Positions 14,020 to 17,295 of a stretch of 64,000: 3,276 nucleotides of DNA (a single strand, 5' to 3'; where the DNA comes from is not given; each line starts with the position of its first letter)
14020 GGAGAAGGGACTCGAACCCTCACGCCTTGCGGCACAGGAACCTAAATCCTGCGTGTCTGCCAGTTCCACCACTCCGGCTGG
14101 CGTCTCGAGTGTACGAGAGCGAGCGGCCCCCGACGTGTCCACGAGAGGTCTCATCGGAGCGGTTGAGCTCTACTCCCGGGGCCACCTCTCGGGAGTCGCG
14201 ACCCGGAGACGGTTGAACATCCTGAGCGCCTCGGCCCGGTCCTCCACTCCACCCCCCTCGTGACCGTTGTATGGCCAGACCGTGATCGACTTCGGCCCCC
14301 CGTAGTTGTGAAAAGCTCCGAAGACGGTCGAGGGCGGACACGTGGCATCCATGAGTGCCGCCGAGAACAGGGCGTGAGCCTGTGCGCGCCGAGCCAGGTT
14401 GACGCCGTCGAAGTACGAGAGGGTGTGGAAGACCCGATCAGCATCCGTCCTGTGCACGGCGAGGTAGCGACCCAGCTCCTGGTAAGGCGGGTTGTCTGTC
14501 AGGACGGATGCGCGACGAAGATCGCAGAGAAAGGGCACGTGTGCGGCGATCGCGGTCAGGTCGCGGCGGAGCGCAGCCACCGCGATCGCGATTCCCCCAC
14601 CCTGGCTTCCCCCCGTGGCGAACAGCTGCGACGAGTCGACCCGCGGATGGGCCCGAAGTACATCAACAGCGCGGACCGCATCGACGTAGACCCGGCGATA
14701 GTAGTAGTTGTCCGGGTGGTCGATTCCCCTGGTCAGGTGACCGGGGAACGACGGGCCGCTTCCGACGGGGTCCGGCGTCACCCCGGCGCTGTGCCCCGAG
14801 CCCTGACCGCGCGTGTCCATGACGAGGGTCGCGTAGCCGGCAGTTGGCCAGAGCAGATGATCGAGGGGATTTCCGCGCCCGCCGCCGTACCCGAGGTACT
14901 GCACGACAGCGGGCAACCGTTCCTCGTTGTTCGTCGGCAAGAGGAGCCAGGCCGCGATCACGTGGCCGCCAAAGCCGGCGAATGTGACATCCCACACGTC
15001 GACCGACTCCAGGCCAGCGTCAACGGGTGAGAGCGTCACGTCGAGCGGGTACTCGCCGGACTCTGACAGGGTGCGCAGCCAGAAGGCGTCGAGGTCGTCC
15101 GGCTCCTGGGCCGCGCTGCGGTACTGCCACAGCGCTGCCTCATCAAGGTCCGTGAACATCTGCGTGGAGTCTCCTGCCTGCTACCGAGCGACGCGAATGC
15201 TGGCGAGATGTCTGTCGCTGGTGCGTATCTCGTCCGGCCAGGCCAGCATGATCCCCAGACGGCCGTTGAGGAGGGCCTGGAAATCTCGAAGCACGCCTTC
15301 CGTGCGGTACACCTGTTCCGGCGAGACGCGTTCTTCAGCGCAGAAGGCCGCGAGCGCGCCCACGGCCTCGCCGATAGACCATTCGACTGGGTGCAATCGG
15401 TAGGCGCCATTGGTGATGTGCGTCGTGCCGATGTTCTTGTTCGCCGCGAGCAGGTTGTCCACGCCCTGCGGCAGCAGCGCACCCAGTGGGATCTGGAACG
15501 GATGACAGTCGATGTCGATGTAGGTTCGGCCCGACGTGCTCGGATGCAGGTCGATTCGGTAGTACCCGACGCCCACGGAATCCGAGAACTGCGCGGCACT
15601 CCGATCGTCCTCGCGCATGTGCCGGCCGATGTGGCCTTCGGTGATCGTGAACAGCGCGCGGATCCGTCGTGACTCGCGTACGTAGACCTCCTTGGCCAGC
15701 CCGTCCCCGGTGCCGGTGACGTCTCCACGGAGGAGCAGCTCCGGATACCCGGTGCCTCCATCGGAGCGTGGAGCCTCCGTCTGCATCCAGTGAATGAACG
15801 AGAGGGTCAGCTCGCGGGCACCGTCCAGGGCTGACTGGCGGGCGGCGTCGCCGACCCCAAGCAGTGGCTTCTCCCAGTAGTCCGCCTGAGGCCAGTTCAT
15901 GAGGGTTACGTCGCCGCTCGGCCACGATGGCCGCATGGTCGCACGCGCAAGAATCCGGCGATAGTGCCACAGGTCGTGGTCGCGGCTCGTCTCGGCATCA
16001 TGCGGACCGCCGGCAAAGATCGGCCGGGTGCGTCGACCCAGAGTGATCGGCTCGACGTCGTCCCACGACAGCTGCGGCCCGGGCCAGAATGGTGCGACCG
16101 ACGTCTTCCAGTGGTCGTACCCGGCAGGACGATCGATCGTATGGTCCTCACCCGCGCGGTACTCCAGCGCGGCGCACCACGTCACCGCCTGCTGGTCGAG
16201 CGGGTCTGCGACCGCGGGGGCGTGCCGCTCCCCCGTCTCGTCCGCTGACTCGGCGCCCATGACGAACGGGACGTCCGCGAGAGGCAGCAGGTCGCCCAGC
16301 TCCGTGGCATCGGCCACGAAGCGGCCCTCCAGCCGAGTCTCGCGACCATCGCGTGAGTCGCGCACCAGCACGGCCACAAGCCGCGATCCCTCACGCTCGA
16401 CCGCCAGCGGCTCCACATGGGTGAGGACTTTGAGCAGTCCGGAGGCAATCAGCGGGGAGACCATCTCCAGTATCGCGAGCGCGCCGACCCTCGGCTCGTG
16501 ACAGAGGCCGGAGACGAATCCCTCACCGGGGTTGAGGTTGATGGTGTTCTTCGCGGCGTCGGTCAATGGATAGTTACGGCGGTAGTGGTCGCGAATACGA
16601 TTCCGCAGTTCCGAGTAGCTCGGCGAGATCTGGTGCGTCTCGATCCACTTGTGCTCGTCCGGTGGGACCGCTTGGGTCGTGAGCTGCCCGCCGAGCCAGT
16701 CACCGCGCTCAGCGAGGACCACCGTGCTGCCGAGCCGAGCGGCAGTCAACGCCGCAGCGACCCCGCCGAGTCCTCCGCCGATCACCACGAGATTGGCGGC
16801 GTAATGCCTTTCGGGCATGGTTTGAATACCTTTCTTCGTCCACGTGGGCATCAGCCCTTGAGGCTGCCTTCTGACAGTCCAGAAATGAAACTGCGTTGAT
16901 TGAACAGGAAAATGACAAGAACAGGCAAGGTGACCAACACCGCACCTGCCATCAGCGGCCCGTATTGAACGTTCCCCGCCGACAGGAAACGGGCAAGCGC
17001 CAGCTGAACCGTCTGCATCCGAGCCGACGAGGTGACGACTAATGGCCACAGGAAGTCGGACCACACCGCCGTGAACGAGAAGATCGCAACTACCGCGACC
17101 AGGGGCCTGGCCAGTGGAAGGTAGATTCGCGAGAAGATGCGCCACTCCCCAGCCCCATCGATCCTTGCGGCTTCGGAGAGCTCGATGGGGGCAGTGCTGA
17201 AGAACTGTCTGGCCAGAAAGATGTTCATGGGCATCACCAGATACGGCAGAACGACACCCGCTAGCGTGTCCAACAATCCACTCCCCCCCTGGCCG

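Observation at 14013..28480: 14.3-kb low-GC sugar-utilisation island bracketed by direct repeats of a tRNA-Leu gene plus its 5' flank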

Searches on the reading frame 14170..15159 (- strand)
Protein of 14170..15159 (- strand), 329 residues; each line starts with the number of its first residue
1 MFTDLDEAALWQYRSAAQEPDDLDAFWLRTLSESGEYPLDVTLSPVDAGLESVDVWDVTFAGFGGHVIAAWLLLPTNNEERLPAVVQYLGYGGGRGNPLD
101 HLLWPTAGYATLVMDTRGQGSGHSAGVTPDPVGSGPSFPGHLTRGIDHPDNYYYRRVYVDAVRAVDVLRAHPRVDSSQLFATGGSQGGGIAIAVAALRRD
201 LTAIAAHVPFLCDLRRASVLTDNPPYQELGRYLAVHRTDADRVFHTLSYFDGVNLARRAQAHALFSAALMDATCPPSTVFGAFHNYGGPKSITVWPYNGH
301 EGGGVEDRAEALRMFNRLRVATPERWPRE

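Call 6: search_protein_families(library=pfam, proteins=[window:14170-15159:-])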
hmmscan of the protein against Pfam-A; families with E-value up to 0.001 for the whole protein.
window:14170-15159:- (329 aa): 4 families
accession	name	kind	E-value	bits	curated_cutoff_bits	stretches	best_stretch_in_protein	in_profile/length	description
PF05448.18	AXE1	-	9.3e-103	343.8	21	1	3-312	4-315/321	Acetyl xylan esterase (AXE1)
PF00326.27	Peptidase_S9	-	3.4e-08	33.7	22.6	1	157-283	44-167/213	Prolyl oligopeptidase family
PF07859.19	Abhydrolase_3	-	8e-05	22.9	25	1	156-282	47-173/210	alpha/beta hydrolase fold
PF02129.25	Peptidase_S15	-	0.00036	20.7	23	0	65-205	2-124/262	X-Pro dipeptidyl-peptidase (S15 family)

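Call 12: find_encoding_contigs(protein=window:14170-15159:-, flank=10000, max_places=10)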
Protein window:14170-15159:- (329 aa): 13 contigs read that carry it; 10 places shown.
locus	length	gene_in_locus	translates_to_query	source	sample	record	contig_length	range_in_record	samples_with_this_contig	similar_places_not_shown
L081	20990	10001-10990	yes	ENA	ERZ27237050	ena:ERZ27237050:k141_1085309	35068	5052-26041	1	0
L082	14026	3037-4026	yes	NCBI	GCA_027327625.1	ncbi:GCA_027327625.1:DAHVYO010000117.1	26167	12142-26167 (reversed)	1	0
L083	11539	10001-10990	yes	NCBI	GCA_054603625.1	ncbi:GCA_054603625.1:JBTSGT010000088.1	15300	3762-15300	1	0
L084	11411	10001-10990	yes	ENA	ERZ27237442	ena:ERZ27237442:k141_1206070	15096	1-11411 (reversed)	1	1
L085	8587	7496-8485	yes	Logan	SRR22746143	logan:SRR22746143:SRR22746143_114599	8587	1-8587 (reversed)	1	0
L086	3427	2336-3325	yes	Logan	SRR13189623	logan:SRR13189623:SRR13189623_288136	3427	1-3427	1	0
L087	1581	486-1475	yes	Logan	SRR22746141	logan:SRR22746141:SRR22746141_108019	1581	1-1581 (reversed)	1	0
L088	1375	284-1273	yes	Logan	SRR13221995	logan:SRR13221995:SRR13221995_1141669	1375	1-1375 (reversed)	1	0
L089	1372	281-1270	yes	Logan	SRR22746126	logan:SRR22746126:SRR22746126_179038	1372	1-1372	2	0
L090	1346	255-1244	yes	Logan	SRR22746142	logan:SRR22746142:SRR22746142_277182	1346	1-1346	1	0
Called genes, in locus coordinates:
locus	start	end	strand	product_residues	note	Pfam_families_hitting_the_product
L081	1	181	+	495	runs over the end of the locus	PF11762:Arabinose_Iso_C (weak), PF02952:Fucose_iso_C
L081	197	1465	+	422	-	PF01547:SBP_bac_1, PF13416:SBP_bac_8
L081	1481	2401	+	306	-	PF00528:BPD_transp_1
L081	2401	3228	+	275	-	PF00528:BPD_transp_1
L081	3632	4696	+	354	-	PF00356:LacI, PF00532:Peripla_BP_1, PF13377:Peripla_BP_3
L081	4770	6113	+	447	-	PF01547:SBP_bac_1, PF13416:SBP_bac_8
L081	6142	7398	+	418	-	PF00528:BPD_transp_1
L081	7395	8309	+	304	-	PF00528:BPD_transp_1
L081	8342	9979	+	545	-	PF07992:Pyr_redox_2 (weak), PF12831:FAD_oxidored, PF13450:NAD_binding_8 (weak)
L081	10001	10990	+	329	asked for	PF05448:AXE1, PF00326:Peptidase_S9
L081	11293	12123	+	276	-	PF02569:Pantoate_ligase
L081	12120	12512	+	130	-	PF02261:Asp_decarbox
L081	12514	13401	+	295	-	PF02548:Pantoate_transf, PF13714:PEP_mutase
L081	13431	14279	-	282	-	PF02749:QRPTase_N, PF01729:QRPTase_C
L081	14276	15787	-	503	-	PF00890:FAD_binding_2, PF07992:Pyr_redox_2 (faint), PF02910:Succ_DH_flav_C (weak)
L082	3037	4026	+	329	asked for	PF05448:AXE1, PF00326:Peptidase_S9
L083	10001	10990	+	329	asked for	PF05448:AXE1, PF00326:Peptidase_S9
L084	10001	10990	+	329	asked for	PF05448:AXE1, PF00326:Peptidase_S9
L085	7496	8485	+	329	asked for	PF05448:AXE1, PF00326:Peptidase_S9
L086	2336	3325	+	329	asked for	PF05448:AXE1, PF00326:Peptidase_S9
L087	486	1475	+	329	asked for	PF05448:AXE1, PF00326:Peptidase_S9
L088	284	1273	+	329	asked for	PF05448:AXE1, PF00326:Peptidase_S9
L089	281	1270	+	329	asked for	PF05448:AXE1, PF00326:Peptidase_S9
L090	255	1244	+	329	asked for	PF05448:AXE1, PF00326:Peptidase_S9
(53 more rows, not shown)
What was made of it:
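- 14170..21231 (-): Sugar module 1. AXE1/CE7 esterase 14170-15159, FAD oxidoreductase 15181-16818, permeases 16851-17765 and 17762-18721, SBP 18750-20093, LacI-type regulator 20167-21231. Gene calls come from same-species contigs (call 12).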

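Call 28: find_homologous_proteins(query=window:14170-15159:-)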
Query window:14170-15159:- (329 aa): 7999 proteins with E <= 0.001 among 8000 candidates; the best 120 are listed.
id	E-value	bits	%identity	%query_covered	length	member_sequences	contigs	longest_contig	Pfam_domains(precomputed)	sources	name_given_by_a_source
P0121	1.2e-223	760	100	100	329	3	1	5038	PF00326.28,PF05448.19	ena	-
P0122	4.9e-191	652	87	98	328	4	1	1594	PF00326.28,PF05448.19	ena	-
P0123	2.4e-170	584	76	100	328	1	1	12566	PF00326.28,PF07859.20,PF05448.19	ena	-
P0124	2.3e-166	571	79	93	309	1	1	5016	PF00326.28,PF07859.20,PF05448.19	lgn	-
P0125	8.8e-144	497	75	83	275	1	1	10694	PF00326.28,PF07859.20,PF05448.19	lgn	-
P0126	2.2e-132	459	63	95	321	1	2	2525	PF00326.28,PF05448.19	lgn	-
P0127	4.1e-131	455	62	96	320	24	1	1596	PF00326.28,PF05448.19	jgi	jgi:cephalosporin-C deacetylase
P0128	5.7e-131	455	66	94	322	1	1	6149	PF02129.25,PF00326.28,PF05448.19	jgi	-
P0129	1.4e-129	450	63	97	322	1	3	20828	PF02129.25,PF00326.28,PF07859.20,PF05448.19,PF01738.25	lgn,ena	-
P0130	2.7e-128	446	61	93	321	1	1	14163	PF00326.28,PF05448.19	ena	-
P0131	8.5e-128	444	65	94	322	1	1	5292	PF00326.28,PF05448.19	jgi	jgi:cephalosporin-C deacetylase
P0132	2.6e-127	443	62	97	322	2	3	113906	PF00326.28,PF05448.19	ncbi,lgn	-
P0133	1.4e-126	440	64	93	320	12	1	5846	PF00326.28,PF05448.19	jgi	jgi:cephalosporin-C deacetylase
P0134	1.8e-126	440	63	97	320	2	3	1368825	PF00326.28,PF05448.19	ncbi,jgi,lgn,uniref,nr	ncbi:acetylxylan esterase [Frigoribacterium faeni]|uniref:Acetylxylan esterase n=1 Tax=Frigoribacter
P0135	2.8e-126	439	63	97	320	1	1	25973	PF00326.28,PF05448.19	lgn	-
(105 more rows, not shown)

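Call 29: find_encoding_contigs(protein=P0123, flank=10000, max_places=3)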
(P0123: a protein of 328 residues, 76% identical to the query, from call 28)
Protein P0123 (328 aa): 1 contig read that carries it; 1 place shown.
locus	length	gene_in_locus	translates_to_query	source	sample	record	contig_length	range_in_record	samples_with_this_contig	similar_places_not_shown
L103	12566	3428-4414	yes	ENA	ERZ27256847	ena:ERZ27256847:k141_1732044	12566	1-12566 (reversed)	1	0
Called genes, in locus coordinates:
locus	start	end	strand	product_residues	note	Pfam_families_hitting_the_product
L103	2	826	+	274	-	?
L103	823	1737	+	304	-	PF00528:BPD_transp_1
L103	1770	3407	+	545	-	PF00890:FAD_binding_2 (weak), PF07992:Pyr_redox_2 (weak), PF12831:FAD_oxidored, PF13450:NAD_binding_8 (weak)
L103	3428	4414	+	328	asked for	PF05448:AXE1, PF00326:Peptidase_S9, PF07859:Abhydrolase_3 (weak)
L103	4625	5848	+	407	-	PF00150:Cellulase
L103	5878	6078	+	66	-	-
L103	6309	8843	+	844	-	PF22666:Glyco_hydro_2_N2, PF00703:Glyco_hydro_2 (weak), PF17753:Ig_mannosidase (weak)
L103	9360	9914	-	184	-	PF01047:MarR (weak), PF12802:MarR_2, PF13463:HTH_27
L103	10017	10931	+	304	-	PF01370:Epimerase, PF05368:NmrA, PF13460:NAD_binding_10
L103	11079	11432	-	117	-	PF07931:CPT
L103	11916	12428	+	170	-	-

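Call 30: find_encoding_contigs(protein=P0125, flank=10000, max_places=3)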
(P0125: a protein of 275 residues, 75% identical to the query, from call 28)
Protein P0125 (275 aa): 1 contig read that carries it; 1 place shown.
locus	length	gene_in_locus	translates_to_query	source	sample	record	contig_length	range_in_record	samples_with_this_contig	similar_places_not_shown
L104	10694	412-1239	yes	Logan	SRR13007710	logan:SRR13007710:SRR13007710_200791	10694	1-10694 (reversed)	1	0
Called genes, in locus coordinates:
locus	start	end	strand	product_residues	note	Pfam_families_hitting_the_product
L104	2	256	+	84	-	?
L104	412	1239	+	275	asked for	PF05448:AXE1, PF00326:Peptidase_S9, PF07859:Abhydrolase_3 (faint)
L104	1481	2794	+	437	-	PF05496:RuvB_N, PF00158:Sigma54_activat (faint), PF13191:AAA_16 (faint), PF14532:Sigma54_activ_2, PF00004:AAA, PF01078:Mg_chelatase (faint), PF16193:AAA_assoc_2, PF12002:MgsA_C, +3 more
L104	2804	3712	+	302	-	PF00106:adh_short, PF08659:KR (weak), PF13561:adh_short_C2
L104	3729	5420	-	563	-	PF01344:Kelch_1 (faint)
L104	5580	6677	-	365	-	-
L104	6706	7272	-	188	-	-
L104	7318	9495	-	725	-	PF00141:peroxidase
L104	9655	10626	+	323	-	PF01544:CorA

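Call 50: find_encoding_contigs(protein=P0122, flank=10000, max_places=4)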
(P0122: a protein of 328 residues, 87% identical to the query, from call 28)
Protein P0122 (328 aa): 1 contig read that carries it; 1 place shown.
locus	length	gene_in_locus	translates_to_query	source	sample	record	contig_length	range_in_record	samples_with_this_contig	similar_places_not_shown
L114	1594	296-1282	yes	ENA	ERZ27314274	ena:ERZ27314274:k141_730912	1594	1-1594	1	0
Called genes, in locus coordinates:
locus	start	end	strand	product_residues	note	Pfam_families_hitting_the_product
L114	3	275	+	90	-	?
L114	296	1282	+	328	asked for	PF05448:AXE1, PF00326:Peptidase_S9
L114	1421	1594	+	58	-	?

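Call 71: search_protein_families(library=ncbifam, max_evalue=0.00001, proteins=[window:14170-15159:-])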
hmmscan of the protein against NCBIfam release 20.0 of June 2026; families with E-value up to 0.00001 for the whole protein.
window:14170-15159:- (329 aa): 0 families

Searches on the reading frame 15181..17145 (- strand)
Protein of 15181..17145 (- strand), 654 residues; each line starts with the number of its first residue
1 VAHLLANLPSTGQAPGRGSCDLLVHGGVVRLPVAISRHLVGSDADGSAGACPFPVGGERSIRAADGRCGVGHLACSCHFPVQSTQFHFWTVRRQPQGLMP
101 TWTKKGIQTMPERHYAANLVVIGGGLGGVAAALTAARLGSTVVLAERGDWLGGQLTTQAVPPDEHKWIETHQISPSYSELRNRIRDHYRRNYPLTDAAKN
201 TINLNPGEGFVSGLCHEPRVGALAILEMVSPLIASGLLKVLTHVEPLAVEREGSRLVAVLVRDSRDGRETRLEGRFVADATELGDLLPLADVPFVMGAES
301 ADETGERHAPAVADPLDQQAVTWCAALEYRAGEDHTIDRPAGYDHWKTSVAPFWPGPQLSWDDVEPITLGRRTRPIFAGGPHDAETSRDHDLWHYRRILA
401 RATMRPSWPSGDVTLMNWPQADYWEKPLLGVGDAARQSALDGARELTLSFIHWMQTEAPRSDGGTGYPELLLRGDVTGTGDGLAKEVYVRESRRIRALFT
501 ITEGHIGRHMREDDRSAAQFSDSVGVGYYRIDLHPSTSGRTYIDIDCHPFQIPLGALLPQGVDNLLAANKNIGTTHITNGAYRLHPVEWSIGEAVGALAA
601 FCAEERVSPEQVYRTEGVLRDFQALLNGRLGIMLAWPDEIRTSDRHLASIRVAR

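Call 6: search_protein_families(library=pfam, proteins=[window:15181-17145:-])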
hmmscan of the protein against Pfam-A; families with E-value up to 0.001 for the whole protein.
window:15181-17145:- (654 aa): 6 families
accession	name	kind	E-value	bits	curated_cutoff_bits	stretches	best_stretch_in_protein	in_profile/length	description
PF12831.13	FAD_oxidored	-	8.1e-95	319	27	1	119-623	2-413/416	FAD dependent oxidoreductase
PF13450.12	NAD_binding_8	-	1.4e-06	28.9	21.9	1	121-166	1-46/68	NAD(P)-binding Rossmann-like domain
PF07992.20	Pyr_redox_2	-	6.9e-06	26.1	26.1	1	118-166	2-51/291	Pyridine nucleotide-disulphide oxidoreductase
PF01266.30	DAO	-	5.5e-05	23.3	27.9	1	119-153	2-37/353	FAD dependent oxidoreductase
PF00890.30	FAD_binding_2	-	0.00012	21.9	20.4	1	119-155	2-38/414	FAD binding domain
PF01134.28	GIDA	-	0.00013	21.7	22.1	1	119-145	2-28/391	Glucose inhibited division protein A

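Call 57: search_protein_families(library=pfam, max_evalue=0.1, proteins=[window:15181-16818:-])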
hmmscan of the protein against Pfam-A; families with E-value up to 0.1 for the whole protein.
window:15181-16818:- (545 aa): 9 families
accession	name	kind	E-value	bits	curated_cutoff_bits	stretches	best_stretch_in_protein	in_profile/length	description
PF12831.13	FAD_oxidored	-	4.3e-95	319.9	27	1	10-514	2-413/416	FAD dependent oxidoreductase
PF13450.12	NAD_binding_8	-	1.1e-06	29.2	21.9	1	12-57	1-46/68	NAD(P)-binding Rossmann-like domain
PF07992.20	Pyr_redox_2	-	5.5e-06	26.5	26.1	1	9-57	2-51/291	Pyridine nucleotide-disulphide oxidoreductase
PF01266.30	DAO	-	4.1e-05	23.7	27.9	1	10-44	2-37/353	FAD dependent oxidoreductase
PF01134.28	GIDA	-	9.6e-05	22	22.1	1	10-36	2-28/391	Glucose inhibited division protein A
PF00890.30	FAD_binding_2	-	0.00011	22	20.4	1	10-46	2-38/414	FAD binding domain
PF00070.33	Pyr_redox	-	0.00095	20.1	22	1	10-45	2-37/82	Pyridine nucleotide-disulphide oxidoreductase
PF01262.27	AlaDh_PNT_C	-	0.0032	17.3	23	1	7-37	28-58/214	Alanine dehydrogenase/PNT, C-terminal domain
PF03486.20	HI0933_like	-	0.027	14.3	50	1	9-45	2-38/244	HI0933-like protein Rossmann domain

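Call 71: search_protein_families(library=ncbifam, max_evalue=0.00001, proteins=[window:15181-16818:-])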
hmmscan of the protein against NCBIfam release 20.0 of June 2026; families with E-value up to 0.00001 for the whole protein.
window:15181-16818:- (545 aa): 5 families
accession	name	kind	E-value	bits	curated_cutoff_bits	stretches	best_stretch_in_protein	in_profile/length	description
TIGR03997.1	mycofact_OYE_2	equivalog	3.1e-08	32.5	793.15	1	8-55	380-427/645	mycofactocin system FadH/OYE family oxidoreductase 2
NF045599.1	bili_reduct_long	exception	1.7e-07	29.9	750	1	8-57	382-431/641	bilirubin reductase, long form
NF041087.1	bile_acid_BaiCD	equivalog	3.7e-06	25.3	825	1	8-60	381-433/642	bile acid Fe-S flavoenzyme BaiCD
NF004789.0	PRK06134.1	subfamily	4.9e-06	25.4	747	1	7-45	12-50/581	FAD-dependent oxidoreductase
NF009477.0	PRK12843.1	equivalog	4.9e-06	25.3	758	1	7-50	16-59/578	FAD-dependent oxidoreductase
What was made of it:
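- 14170..21231 (-): Pfam (calls 6, 57) and NCBIfam (call 71).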
